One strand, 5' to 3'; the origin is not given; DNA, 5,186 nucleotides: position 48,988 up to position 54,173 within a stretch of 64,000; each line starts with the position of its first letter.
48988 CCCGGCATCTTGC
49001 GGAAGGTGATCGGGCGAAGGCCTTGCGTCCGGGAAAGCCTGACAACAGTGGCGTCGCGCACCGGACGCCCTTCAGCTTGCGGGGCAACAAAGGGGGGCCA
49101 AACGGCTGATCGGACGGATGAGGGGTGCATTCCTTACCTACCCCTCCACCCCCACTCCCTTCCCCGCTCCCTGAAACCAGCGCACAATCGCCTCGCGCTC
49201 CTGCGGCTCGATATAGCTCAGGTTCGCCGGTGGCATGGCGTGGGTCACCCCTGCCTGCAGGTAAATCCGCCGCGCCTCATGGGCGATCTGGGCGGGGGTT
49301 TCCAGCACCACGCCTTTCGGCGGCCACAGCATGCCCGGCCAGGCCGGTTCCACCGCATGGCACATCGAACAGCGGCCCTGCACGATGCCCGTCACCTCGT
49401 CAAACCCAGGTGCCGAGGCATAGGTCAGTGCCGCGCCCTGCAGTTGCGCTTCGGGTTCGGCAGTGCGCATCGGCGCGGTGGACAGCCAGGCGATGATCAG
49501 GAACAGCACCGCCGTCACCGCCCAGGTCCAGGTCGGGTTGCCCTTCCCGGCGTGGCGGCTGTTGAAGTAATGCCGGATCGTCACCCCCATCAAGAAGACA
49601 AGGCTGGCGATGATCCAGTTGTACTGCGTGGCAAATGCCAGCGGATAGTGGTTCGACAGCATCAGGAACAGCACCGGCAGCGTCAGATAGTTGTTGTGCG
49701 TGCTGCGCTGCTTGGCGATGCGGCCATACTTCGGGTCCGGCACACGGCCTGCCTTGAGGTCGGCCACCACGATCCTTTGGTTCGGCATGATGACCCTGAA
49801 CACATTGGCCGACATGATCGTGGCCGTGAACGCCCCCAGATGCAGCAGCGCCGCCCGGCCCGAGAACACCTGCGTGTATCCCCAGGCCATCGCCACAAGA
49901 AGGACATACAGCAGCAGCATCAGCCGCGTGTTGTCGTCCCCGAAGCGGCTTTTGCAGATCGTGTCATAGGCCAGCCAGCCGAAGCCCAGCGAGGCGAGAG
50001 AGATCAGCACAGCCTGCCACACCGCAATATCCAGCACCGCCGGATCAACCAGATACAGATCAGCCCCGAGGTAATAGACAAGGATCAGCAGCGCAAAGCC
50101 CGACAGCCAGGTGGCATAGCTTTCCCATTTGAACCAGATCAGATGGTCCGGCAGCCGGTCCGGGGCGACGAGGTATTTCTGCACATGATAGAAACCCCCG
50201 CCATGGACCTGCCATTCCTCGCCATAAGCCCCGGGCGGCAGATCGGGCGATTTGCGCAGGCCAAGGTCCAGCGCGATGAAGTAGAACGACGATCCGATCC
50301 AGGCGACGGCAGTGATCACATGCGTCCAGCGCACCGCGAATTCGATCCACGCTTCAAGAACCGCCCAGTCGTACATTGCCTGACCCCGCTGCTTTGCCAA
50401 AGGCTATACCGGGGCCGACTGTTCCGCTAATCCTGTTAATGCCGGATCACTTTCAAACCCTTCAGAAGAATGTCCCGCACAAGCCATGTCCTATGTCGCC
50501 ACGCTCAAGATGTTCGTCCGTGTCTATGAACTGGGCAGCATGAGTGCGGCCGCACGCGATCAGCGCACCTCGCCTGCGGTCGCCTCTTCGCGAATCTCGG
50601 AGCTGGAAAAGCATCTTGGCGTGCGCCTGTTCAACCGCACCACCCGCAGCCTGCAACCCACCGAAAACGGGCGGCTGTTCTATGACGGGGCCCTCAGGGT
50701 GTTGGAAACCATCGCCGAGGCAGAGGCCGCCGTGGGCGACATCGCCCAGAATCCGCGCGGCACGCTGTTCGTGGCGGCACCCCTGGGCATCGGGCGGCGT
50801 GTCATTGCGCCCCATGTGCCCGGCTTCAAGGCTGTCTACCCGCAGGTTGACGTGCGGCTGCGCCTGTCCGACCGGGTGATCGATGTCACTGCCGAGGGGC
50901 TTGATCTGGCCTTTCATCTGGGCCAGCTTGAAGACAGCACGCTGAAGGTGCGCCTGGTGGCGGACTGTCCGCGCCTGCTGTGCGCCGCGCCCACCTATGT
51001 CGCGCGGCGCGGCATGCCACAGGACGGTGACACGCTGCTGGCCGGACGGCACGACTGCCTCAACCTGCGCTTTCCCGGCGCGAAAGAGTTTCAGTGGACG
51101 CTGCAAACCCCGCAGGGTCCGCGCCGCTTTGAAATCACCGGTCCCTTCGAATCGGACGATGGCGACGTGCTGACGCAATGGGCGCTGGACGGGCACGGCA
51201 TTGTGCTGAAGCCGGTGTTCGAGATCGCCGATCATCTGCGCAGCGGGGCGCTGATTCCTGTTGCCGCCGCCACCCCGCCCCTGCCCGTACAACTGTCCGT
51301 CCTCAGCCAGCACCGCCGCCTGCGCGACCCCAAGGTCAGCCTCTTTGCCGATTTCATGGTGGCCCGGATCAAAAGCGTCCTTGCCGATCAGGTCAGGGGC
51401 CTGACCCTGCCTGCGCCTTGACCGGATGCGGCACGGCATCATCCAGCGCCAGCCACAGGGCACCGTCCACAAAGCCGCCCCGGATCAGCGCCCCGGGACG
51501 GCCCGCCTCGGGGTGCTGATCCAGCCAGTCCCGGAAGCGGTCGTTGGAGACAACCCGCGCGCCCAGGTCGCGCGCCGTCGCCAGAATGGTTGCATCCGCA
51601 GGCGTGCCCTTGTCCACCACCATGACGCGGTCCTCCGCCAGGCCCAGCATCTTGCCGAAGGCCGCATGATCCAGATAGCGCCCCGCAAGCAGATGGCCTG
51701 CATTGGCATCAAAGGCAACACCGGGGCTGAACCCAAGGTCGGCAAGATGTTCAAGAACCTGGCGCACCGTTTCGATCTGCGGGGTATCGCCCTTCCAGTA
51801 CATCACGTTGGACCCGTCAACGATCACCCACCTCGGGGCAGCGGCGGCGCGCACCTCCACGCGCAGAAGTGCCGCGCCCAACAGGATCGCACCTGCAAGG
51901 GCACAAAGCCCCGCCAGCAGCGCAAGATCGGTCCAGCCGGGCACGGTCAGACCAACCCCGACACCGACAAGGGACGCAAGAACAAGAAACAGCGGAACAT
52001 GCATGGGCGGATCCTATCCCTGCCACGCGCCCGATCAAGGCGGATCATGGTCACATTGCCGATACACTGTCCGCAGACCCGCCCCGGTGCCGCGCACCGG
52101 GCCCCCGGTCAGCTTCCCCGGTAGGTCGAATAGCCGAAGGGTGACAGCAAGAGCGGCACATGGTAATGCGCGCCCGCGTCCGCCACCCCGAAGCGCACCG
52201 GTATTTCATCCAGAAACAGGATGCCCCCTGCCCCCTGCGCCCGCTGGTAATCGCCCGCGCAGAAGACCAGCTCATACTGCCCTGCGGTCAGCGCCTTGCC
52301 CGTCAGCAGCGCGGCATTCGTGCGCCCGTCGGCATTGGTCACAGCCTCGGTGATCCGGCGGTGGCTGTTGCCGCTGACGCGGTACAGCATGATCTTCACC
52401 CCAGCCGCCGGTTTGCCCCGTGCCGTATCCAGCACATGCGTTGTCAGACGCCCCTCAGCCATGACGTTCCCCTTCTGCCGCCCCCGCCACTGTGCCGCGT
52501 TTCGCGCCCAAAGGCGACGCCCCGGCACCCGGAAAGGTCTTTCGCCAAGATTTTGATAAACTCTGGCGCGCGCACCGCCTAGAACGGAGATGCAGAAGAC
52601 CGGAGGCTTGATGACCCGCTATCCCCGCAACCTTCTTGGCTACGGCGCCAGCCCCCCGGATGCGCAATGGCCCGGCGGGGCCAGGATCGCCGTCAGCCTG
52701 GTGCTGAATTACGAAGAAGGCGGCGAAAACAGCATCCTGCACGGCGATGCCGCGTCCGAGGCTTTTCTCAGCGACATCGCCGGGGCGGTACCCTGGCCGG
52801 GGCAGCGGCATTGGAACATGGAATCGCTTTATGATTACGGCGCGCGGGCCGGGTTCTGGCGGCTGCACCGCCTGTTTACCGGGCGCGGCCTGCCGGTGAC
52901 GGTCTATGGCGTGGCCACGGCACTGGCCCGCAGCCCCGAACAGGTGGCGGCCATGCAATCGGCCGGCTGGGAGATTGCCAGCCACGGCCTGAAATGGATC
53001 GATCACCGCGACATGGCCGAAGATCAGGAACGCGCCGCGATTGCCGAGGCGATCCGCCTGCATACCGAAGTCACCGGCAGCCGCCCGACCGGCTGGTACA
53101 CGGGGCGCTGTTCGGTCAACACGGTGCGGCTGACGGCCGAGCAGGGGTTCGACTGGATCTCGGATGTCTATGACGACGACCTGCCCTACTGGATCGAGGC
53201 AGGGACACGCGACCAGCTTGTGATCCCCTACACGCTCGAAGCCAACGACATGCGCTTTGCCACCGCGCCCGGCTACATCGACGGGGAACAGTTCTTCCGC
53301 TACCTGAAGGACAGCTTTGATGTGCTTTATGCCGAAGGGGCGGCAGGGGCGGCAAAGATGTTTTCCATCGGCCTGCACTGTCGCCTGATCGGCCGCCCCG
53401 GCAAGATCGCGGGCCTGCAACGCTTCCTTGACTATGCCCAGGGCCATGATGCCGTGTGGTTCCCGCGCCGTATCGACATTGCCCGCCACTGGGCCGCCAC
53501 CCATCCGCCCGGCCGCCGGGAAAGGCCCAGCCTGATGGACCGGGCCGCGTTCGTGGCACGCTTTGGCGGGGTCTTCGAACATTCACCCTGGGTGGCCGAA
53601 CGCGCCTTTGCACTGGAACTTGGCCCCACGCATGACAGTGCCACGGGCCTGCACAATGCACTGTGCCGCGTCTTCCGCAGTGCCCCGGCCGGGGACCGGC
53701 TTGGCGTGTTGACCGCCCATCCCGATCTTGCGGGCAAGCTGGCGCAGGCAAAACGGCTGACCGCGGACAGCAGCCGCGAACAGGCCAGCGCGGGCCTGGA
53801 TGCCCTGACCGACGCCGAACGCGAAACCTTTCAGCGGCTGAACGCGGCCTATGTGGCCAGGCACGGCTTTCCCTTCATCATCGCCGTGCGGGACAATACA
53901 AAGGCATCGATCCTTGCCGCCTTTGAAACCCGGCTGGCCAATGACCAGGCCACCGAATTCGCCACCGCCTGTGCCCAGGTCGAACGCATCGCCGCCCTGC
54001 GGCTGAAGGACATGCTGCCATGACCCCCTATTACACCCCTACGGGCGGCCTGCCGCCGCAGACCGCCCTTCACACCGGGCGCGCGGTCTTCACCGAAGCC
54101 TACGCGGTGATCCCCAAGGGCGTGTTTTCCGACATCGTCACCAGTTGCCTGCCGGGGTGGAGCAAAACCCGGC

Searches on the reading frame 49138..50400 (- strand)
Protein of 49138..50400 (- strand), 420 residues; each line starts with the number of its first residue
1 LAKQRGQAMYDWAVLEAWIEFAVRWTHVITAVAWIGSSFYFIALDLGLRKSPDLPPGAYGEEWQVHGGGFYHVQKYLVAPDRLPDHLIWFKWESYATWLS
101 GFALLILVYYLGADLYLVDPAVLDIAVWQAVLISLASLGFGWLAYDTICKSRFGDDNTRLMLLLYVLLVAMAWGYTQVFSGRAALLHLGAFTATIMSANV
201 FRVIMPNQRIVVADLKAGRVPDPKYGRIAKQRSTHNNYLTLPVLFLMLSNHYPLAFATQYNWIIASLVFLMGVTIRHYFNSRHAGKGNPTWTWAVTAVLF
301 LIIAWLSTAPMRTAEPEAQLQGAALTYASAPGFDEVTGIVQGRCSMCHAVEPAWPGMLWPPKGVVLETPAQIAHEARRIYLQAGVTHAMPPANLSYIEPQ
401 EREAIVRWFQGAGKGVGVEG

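Call 47: search_protein_families(library=pfam, proteins=[window:49138-50400:-], max_evalue=1e-8)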
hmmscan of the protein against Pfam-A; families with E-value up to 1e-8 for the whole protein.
window:49138-50400:- (420 aa): 1 family
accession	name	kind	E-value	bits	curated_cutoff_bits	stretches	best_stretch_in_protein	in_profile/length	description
PF06181.16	Urate_ox_N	-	5.1e-137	456.6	26.9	1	15-306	3-294/295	Urate oxidase N-terminal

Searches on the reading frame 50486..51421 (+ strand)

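Call 47: search_protein_families(library=pfam, proteins=[window:50486-51421:+], max_evalue=1e-8)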
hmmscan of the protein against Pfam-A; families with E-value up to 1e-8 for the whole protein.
window:50486-51421:+ (311 aa): 2 families
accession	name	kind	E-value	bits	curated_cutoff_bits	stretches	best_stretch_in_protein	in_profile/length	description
PF03466.25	LysR_substrate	-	6.3e-29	101.3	28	1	88-294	2-207/209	LysR substrate binding domain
PF00126.33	HTH_1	-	5.8e-18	65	26.6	1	6-63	3-60/60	Bacterial regulatory helix-turn-helix protein, lysR family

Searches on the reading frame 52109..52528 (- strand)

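Call 47: search_protein_families(library=pfam, proteins=[window:52109-52528:-], max_evalue=1e-8)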
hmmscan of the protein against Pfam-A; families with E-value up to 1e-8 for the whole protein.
window:52109-52528:- (139 aa): 1 family
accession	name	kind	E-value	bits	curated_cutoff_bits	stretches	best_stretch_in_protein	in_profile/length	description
PF00576.27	Transthyretin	-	1.4e-36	125.8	25.3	1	28-138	1-109/109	HIUase/Transthyretin family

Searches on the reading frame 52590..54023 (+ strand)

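Call 47: search_protein_families(library=pfam, proteins=[window:52590-54023:+], max_evalue=1e-8)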
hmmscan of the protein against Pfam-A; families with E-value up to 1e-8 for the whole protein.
window:52590-54023:+ (477 aa): 2 families
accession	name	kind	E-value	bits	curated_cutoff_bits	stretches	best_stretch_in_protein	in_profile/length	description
PF09349.15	OHCU_decarbox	-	1.5e-47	162.4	24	1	316-473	3-155/155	OHCU decarboxylase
PF01522.26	Polysacc_deac_1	-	1.5e-10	41.6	23.1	1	81-175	13-107/124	Polysaccharide deacetylase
